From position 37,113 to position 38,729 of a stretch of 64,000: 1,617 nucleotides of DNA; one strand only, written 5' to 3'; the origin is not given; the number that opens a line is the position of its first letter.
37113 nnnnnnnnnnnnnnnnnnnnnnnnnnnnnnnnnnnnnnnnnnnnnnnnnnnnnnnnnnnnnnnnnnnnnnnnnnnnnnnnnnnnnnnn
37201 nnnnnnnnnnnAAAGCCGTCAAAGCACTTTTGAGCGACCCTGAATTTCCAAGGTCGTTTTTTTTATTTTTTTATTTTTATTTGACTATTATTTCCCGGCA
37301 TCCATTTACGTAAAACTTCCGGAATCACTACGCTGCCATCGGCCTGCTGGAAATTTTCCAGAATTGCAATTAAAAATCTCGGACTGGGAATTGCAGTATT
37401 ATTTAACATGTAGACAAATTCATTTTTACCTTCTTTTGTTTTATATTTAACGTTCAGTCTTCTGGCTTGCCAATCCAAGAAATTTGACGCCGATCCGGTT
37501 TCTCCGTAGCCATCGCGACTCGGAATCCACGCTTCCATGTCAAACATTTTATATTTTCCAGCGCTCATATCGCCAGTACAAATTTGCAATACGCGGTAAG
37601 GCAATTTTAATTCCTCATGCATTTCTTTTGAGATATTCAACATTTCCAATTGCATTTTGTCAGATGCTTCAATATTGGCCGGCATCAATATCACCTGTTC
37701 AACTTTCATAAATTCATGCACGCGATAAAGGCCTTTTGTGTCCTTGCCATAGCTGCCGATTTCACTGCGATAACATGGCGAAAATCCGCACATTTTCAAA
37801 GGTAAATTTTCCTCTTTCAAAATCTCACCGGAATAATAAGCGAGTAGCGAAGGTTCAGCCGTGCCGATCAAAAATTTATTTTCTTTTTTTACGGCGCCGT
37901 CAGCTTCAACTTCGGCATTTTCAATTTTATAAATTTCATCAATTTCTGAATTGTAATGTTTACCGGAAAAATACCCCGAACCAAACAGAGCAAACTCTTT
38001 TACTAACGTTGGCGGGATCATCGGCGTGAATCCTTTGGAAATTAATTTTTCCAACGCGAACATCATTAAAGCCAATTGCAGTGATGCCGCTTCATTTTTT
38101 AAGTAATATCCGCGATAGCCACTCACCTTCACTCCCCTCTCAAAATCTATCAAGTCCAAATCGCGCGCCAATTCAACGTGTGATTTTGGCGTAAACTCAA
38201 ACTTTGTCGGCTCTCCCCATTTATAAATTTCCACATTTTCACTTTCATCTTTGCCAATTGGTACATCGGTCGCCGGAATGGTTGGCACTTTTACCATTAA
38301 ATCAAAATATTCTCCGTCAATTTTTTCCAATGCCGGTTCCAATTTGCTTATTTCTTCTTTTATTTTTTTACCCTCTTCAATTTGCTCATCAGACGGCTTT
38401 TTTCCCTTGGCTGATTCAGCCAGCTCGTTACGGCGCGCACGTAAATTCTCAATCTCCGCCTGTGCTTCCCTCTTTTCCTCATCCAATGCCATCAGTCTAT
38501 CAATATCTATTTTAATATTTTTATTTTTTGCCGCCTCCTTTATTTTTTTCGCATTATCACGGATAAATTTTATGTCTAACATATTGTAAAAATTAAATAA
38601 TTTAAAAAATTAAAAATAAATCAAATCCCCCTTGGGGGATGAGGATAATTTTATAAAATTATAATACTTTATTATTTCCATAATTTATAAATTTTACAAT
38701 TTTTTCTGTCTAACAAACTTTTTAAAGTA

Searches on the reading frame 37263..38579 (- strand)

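Call 82: search_protein_families(library=pfam, proteins=[window:37263-38579:-], max_evalue=0.00001)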
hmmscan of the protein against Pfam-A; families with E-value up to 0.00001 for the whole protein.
window:37263-38579:- (438 aa): 2 families
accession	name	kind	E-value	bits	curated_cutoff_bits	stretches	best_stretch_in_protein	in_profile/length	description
PF00587.30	tRNA-synt_2b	-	1.1e-34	120.5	29.3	1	231-410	7-179/179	tRNA synthetase class II core domain (G, H, P, S and T)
PF02403.27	Seryl_tRNA_N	-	1e-19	71.2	28.2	1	1-102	2-108/108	Seryl-tRNA synthetase N-terminal domain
